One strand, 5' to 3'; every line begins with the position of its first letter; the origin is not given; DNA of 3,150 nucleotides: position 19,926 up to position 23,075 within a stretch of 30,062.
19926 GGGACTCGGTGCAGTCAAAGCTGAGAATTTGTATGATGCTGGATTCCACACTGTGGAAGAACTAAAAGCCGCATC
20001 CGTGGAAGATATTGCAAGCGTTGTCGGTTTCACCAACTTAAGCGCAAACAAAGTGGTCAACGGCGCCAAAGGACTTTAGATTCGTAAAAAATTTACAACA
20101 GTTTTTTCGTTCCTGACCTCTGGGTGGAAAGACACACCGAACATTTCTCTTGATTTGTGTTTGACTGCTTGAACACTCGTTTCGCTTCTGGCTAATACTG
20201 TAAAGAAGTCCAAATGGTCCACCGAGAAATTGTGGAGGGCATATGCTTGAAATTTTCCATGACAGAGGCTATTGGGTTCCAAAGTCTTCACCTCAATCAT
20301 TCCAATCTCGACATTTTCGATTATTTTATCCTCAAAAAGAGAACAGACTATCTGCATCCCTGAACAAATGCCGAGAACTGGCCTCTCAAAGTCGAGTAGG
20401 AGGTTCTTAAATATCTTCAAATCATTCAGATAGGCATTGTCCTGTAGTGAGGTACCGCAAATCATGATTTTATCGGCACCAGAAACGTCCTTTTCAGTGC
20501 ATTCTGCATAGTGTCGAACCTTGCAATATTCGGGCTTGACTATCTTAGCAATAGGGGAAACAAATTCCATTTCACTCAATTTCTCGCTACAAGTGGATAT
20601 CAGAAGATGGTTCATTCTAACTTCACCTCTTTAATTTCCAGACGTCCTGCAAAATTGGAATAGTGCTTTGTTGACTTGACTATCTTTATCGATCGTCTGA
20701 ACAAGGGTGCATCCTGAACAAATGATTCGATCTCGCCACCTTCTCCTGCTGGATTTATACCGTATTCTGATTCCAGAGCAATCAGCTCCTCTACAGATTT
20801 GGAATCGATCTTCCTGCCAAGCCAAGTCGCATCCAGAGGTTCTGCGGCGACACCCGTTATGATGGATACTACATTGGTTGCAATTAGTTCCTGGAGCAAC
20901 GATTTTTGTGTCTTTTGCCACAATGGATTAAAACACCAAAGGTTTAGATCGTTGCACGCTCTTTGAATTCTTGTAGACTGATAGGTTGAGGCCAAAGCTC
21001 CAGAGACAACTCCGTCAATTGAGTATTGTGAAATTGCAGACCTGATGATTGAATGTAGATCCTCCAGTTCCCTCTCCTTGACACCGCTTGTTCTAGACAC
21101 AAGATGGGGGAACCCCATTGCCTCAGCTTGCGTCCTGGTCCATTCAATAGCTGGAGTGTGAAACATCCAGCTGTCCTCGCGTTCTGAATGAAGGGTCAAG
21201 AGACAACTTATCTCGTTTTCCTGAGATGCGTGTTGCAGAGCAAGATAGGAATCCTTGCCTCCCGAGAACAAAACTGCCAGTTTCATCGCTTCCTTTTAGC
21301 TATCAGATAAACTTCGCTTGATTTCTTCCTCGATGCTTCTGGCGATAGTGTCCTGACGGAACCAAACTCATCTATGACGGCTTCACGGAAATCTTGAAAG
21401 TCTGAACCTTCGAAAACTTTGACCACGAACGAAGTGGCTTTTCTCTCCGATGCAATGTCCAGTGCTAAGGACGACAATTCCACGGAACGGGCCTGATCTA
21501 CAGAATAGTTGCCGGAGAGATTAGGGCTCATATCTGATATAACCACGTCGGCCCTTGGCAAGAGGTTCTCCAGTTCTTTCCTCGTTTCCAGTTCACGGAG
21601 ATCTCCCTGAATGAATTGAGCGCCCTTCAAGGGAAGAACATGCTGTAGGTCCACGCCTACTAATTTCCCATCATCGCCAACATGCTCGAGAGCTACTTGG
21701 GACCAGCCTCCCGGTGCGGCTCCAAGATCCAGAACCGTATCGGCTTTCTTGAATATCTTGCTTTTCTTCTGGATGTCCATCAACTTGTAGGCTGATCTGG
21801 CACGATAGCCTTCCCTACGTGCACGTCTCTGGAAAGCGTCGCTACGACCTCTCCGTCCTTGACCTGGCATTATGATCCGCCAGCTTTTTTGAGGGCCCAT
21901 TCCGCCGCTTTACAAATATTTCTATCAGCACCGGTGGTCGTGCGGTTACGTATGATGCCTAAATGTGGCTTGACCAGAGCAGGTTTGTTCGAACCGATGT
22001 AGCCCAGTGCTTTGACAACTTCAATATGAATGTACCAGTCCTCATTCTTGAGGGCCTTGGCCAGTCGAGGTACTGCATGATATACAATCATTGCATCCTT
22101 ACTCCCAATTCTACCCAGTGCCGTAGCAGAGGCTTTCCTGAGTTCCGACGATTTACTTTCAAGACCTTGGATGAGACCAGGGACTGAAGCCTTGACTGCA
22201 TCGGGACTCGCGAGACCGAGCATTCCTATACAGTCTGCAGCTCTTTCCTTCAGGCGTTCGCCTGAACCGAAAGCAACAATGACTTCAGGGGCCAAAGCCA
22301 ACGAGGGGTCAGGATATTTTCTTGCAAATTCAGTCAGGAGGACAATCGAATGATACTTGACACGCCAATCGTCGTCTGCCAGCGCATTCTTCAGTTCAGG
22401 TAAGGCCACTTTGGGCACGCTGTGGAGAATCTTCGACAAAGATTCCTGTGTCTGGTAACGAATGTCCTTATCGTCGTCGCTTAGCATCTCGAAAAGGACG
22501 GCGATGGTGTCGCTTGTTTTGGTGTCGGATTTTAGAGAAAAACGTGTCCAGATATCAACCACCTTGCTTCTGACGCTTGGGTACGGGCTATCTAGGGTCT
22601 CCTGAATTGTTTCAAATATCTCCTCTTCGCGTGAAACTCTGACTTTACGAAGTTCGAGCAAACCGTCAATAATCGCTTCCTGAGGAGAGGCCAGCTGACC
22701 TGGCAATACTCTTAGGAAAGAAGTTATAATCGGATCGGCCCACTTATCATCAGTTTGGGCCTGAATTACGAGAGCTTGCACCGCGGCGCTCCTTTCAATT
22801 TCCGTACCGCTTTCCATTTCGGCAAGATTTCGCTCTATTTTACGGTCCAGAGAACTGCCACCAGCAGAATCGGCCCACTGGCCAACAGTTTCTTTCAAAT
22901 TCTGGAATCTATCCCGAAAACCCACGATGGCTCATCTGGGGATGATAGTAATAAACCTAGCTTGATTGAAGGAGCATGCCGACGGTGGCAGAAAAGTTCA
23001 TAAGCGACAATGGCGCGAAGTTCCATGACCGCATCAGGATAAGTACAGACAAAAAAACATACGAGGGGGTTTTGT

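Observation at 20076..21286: Diphthine-ammonia ligase coupled to a stand-alone glutaminase: candidate glutamine-dependent diphthamide synthase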

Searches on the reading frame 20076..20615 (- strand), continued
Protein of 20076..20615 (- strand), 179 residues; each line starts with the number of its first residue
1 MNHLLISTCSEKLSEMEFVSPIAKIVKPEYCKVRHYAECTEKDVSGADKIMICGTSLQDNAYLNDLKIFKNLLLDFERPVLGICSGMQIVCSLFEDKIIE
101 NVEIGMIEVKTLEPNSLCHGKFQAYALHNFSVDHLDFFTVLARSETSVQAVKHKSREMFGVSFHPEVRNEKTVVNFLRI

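Call 44: find_encoding_contigs(protein=P0041, flank=4000, max_places=3)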
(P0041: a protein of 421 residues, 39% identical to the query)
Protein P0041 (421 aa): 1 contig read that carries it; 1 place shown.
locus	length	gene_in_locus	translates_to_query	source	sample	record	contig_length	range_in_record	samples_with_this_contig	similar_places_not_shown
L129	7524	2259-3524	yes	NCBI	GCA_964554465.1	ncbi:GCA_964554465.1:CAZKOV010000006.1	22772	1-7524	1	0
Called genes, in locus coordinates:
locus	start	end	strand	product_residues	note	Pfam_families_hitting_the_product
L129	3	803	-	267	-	?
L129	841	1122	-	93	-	PF03334:PhaG_MnhG_YufB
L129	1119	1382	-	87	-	PF04066:MrpF_PhaF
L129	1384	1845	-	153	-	PF01899:MNHE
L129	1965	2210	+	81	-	-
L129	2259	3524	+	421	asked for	PF01902:Diphthami_syn_2_N, PF28410:Diphthami_syn_2_C, PF00117:GATase, PF07722:Peptidase_C26 (weak)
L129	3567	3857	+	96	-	-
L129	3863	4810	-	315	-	-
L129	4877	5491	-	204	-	-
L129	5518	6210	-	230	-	PF06745:ATPase, PF23442:DUF7125 (weak)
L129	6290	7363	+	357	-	PF00348:polyprenyl_synt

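Call 52: predict_structure(alignment_id=A3)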
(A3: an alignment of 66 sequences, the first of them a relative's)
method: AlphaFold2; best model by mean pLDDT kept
length: 421 residues; sequences in the alignment: 66
mean_pLDDT: 95.4   pTM: 0.93
mean pLDDT of the five models: 95.4, 94.8, 94.8, 94.6, 94.4
residues with pLDDT >= 90: 386; 70-90: 32; 50-70: 3; < 50: 0
segments of 3 or more residues with pLDDT < 50: none
pLDDT, mean of each block of 10 residues (from residue 1): 97 97 98 89 90 98 95 95 98 94 95 97 94 97 97 98 97 96 92 98 98 97 94 74 96 95 95 96 97 94 95 98 98 98 98 96 97 98 98 98 96 92 51
secondary structure, 60 per line:
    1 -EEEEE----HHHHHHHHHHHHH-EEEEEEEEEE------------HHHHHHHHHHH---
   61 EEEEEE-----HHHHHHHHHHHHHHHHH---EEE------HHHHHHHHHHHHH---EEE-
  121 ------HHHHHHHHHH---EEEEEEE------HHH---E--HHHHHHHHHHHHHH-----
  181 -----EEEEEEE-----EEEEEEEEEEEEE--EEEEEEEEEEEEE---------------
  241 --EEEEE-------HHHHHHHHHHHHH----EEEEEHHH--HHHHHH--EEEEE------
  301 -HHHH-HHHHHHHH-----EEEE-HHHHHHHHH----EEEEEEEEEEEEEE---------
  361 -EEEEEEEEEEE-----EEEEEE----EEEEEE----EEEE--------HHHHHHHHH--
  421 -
elements in order: E2-6 H11-23 E25-34 H47-57 E61-66 H72-88 E92-94 H101-113 E117-119 H127-136 E140-146 H162-175 E186-192 E198-210 E213-225 E243-247 H255-267 E272-276 H282-287 E290-294 H302-305 H307-314 E320-323 H325-333 E338-351 E362-372 E378-383 E388-393 E398-401 H410-418

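Call 55: fold_search(model_id=the predicted structure, library=pdb)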
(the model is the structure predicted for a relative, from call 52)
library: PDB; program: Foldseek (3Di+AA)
matches with E <= 10: 1510; with E <= 0.001: 162
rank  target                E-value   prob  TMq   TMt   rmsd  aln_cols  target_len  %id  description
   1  2d13_A                7.9e-25  1.00  0.49  0.94   1.4       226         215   42  Crystal Structure of PH1257 from Pyrococcus horikoshii OT3 (released 2006-02-12)
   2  3rk1_B                2.2e-24  1.00  0.50  0.93   1.5       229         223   44  'X-ray crystal Structure of the putative N-type ATP pyrophosphatase (PF0828) in complex with ATP from Pyrococcus furio (released 2011-05-11)
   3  3rk1_A                1.8e-23  1.00  0.50  0.94   1.5       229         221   43  'X-ray crystal Structure of the putative N-type ATP pyrophosphatase (PF0828) in complex with ATP from Pyrococcus furio (released 2011-05-11)
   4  2d13_B                2.7e-23  1.00  0.46  0.93   1.9       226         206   41  Crystal Structure of PH1257 from Pyrococcus horikoshii OT3 (released 2006-02-12)
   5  2d13_D                1.9e-22  1.00  0.47  0.95   1.4       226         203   40  Crystal Structure of PH1257 from Pyrococcus horikoshii OT3 (released 2006-02-12)
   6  2d13_C                2.8e-22  1.00  0.48  0.95   1.2       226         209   42  Crystal Structure of PH1257 from Pyrococcus horikoshii OT3 (released 2006-02-12)
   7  3rjz                  6.2e-22  1.00  0.47  0.93   2.1       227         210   38  X-ray crystal structure of the putative n-type atp pyrophosphatase from pyrococcus furiosus, the northeast structural ge (released 2011-05-11)
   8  3rk0                  8.3e-21  1.00  0.46  0.89   3.1       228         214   40  X-ray crystal Structure of the putative N-type ATP pyrophosphatase (PF0828) in complex with AMP from Pyrococcus furiosus (released 2011-05-11)
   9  2a9v_D                1.1e-14  1.00  0.37  0.74   3.7       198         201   22  Crystal structure of a putative gmp synthase subunit a protein (ta0944m) from thermoplasma acidophilum at 2.45 A resol (released 2005-08-02)
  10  2a9v_B                1.5e-14  1.00  0.36  0.74   3.0       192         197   22  Crystal structure of a putative gmp synthase subunit a protein (ta0944m) from thermoplasma acidophilum at 2.45 A resol (released 2005-08-02)
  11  2a9v_A                2.8e-14  1.00  0.37  0.74   4.0       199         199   22  Crystal structure of a putative gmp synthase subunit a protein (ta0944m) from thermoplasma acidophilum at 2.45 A resol (released 2005-08-02)
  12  2a9v_C                3.5e-14  1.00  0.36  0.73   3.4       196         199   21  Crystal structure of a putative gmp synthase subunit a protein (ta0944m) from thermoplasma acidophilum at 2.45 A resol (released 2005-08-02)
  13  2d7j                  1.5e-13  1.00  0.36  0.77   2.9       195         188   27  Crystal Structure Analysis of Glutamine Amidotransferase from Pyrococcus horikoshii OT3 (released 2006-11-21)
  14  7d97_B                2.4e-13  1.00  0.35  0.76   2.8       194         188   25  Crystal structure of N109P mutant of GATase subunit of Methanocaldococcus jannaschii GMP synthetase (released 2021-08-04)
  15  7d97_A                7.6e-13  1.00  0.35  0.75   3.1       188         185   26  Crystal structure of N109P mutant of GATase subunit of Methanocaldococcus jannaschii GMP synthetase (released 2021-08-04)
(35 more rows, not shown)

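Call 76: predict_structure(alignment_id=A4)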
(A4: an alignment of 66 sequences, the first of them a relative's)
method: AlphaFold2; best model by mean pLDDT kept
length: 431 residues; sequences in the alignment: 66
mean_pLDDT: 95.0   pTM: 0.92
mean pLDDT of the five models: 95.0, 94.9, 94.9, 94.5, 94.4
residues with pLDDT >= 90: 392; 70-90: 25; 50-70: 14; < 50: 0
segments of 3 or more residues with pLDDT < 50: none
pLDDT, mean of each block of 10 residues (from residue 1): 97 97 97 90 91 98 96 95 98 93 94 97 92 97 97 98 98 96 91 97 98 97 93 63 76 96 95 94 97 97 96 97 98 98 98 97 98 98 98 97 98 97 97 94
secondary structure, 60 per line:
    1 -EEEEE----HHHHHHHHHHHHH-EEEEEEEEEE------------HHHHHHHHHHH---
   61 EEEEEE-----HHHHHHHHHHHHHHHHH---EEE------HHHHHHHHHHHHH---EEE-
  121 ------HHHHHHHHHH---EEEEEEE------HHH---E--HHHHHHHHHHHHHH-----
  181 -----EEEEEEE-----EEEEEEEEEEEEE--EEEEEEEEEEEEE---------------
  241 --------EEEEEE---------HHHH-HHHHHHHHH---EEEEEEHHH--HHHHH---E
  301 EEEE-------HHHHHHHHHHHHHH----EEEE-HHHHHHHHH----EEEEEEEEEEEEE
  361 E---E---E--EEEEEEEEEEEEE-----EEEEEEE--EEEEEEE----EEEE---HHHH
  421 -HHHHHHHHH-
elements in order: E2-6 H11-23 E25-34 H47-57 E61-66 H72-88 E92-94 H101-113 E117-119 H127-136 E140-146 H162-175 E186-192 E198-210 E213-225 E249-254 H264-267 H269-277 E281-286 H292-296 E300-304 H312-325 E330-333 H335-343 E348-361 E372-384 E390-396 E399-405 E410-413 H417-420 H422-430

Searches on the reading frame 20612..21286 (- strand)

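Call 3: search_protein_families(library=pfam, proteins=[window:20612-21286:-], max_evalue=0.01)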
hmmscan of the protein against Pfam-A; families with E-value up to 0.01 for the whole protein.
window:20612-21286:- (224 aa): 2 families
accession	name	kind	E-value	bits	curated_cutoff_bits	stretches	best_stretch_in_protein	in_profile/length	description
PF01902.24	Diphthami_syn_2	-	3.9e-62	210.1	23.2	1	1-222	1-218/219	Diphthamide synthase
PF24167.1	DUF7411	-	0.00054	20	28.7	1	1-65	1-57/194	Family of unknown function (DUF7411)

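Call 4: search_protein_families(library=ncbifam, proteins=[window:20612-21286:-], max_evalue=0.01)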
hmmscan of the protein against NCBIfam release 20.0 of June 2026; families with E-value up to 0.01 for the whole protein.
window:20612-21286:- (224 aa): 5 families
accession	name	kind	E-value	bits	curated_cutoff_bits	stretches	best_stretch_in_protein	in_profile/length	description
TIGR03679.1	Dph6_archaeal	equivalog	9.5e-79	263.7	197.3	1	4-220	1-217/218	diphthine--ammonia ligase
NF052346.1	PAB0415_fam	hypoth_equivalog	1.6e-14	54.2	250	1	6-205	3-192/205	PAB0415 family putative ATP pyrophosphatase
NF052347.1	TTX_0299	hypoth_equivalog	4.8e-10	39.3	250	1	5-205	2-187/200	TTX_0299 family putative ATP pyrophosphatase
NF011155.0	PRK14561.1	equivalog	0.00074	19.3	207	1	1-66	1-58/195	hypothetical protein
TIGR00268.2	TIGR00268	equivalog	0.0017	17.7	150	1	2-74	15-84/259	ATP-dependent sacrificial sulfur transferase LarE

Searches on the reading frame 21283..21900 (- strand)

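Call 3: search_protein_families(library=pfam, proteins=[window:21283-21900:-], max_evalue=0.01)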
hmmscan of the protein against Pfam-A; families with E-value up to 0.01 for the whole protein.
window:21283-21900:- (205 aa): 3 families
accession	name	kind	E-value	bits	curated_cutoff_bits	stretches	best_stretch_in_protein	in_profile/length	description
PF01728.25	FtsJ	-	2e-51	174.9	24.1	1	32-204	1-181/181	FtsJ-like methyltransferase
PF13847.12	Methyltransf_31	-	3.4e-05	24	27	1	51-86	2-37/145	Methyltransferase domain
PF13649.12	Methyltransf_25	-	0.0041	18.2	27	0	56-89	1-33/97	Methyltransferase domain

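Call 4: search_protein_families(library=ncbifam, proteins=[window:21283-21900:-], max_evalue=0.01)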
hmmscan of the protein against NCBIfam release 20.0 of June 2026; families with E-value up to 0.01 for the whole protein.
window:21283-21900:- (205 aa): 10 families
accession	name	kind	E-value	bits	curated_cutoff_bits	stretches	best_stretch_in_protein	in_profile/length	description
TIGR00438.1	rrmJ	equivalog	3.7e-63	212.4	300.15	1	21-203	1-187/188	23S rRNA (uridine(2552)-2'-O)-methyltransferase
NF008390.0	PRK11188.1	equivalog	2.5e-52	177.5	269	1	20-203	19-206/209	23S rRNA (uridine(2552)-2'-O)-methyltransferase RlmE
NF008823.0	PRK11873.1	subfamily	9.7e-06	25.3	263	1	50-131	75-161/272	arsenite methyltransferase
TIGR00478.1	tly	subfamily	1.4e-05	24.6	185.8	1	29-73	52-96/228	TlyA family rRNA (cytidine-2'-O)-methyltransferase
NF049952.1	23rRNACMtaseTlyA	equivalog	4.6e-05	23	250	1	30-74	55-99/236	23S rRNA (cytidine-2'-O)-methyltransferase TlyA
NF041537.1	ArsM_AhpD_UU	exception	0.00032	19.6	510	1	51-128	75-157/345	arsenite methyltransferase/AhpD domain selenoprotein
NF040538.1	methyl_ArsM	equivalog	0.0039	16.4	500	1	47-87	56-96/356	arsinothricin biosynthesis methyltransferase ArsM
NF047649.1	MTase_UXPK_star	exception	0.0072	15.4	460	1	52-88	77-113/283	methyltransferase/UXPK-star double selenoprotein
TIGR00563.1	rsmB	equivalog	0.0095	15.1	269.05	0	51-87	244-280/437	16S rRNA (cytosine(967)-C(5))-methyltransferase RsmB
NF008734.0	PRK11760.1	equivalog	0.0096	15.4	176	0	40-67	199-226/359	23S rRNA (cytidine(2498)-2'-O)-methyltransferase RlmM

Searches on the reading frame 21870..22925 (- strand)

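Call 3: search_protein_families(library=pfam, proteins=[window:21870-22925:-], max_evalue=0.01)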
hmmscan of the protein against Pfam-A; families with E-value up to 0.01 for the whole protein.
window:21870-22925:- (351 aa): 16 families
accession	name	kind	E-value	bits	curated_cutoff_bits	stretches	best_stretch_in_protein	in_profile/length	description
PF13646.12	HEAT_2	-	5.7e-23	81.4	27.7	3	248-314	1-62/88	HEAT repeats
PF02985.28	HEAT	-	1.5e-16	59.3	23.5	0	248-275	2-29/31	HEAT repeat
PF01602.26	Adaptin_N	-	3.8e-11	42.7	37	1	101-173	336-409/524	Adaptin N terminal region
PF12717.13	Cnd1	-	1.5e-08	35.3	26.4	0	101-169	20-88/162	non-SMC mitotic condensation complex subunit 1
PF13513.12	HEAT_EZ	-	3.5e-08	34.2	27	1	224-273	2-55/55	HEAT-like repeat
PF24987.1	HEAT_EF3_N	-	6.4e-06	26.7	32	1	141-216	67-147/169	EF3 N-terminal HEAT repeat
PF03130.22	HEAT_PBS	-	8.9e-05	23.1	20.9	0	262-293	1-26/27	PBS lyase HEAT-like repeat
PF24714.1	TOR1L1_N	-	0.00014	21.8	43.3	0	236-279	201-244/281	TORTIFOLIA1 N-terminal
PF00514.29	Arm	-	0.00022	21.6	20.6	0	245-273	9-39/41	Armadillo/beta-catenin-like repeat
PF20168.4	PDS5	-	0.00028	19.3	27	0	116-169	298-356/1053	Sister chromatid cohesion protein PDS5 protein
PF13001.13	ECM29_N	-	0.00036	19.9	22.3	0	136-173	405-442/497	Proteasome component ECM29, N-terminal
PF10363.15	RTP1_C1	-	0.00046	20.7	25.9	0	285-322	42-79/112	Required for nuclear transport of RNA pol II C-terminus 1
PF20926.3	Htt_N-HEAT_1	-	0.0005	20.9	31.2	0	144-182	1-39/152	Huntingtin, N-terminal HEAT 1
PF12755.13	Vac14_Fab1_bd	-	0.0012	19.9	22.1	0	134-179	22-67/97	Vacuolar 14 Fab1-binding region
PF25767.1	ARM_TBCD_2nd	-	0.0036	17.2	29.7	0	240-276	71-107/245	Tubulin-specific chaperone D-like, ARM repeats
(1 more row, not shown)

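Call 4: search_protein_families(library=ncbifam, proteins=[window:21870-22925:-], max_evalue=0.01)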
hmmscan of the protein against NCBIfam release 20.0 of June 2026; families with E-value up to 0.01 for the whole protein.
window:21870-22925:- (351 aa): 5 families
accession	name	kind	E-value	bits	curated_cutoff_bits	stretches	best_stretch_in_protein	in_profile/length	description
NF045915.1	PhycobilmeDegNblB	equivalog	2.1e-10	40.5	300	1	251-314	135-192/214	phycobilisome degradation protein NblB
NF045662.1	DVU0298_fam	equivalog_domain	2.5e-07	30.5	75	1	221-294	120-186/213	DVU0298 family protein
NF058502.1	phyc_lyase_CpcE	equivalog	0.00028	20.5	330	1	233-314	26-104/260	C-phycocyanin alpha-cysteine-84 phycocyanobilin lyase subunit CpcE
NF058505.1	phyc_lyase_CpeY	equivalog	0.00058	18.6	600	0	247-317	48-117/419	C-phycoerythrin alpha-cysteine-82 phycoerythrobilin lyase CpeY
NF058515.1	phyc_lyase_CpcF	equivalog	0.0054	16.3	220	0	174-203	136-165/200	C-phycocyanin alpha-cysteine-84 phycocyanobilin lyase subunit CpcF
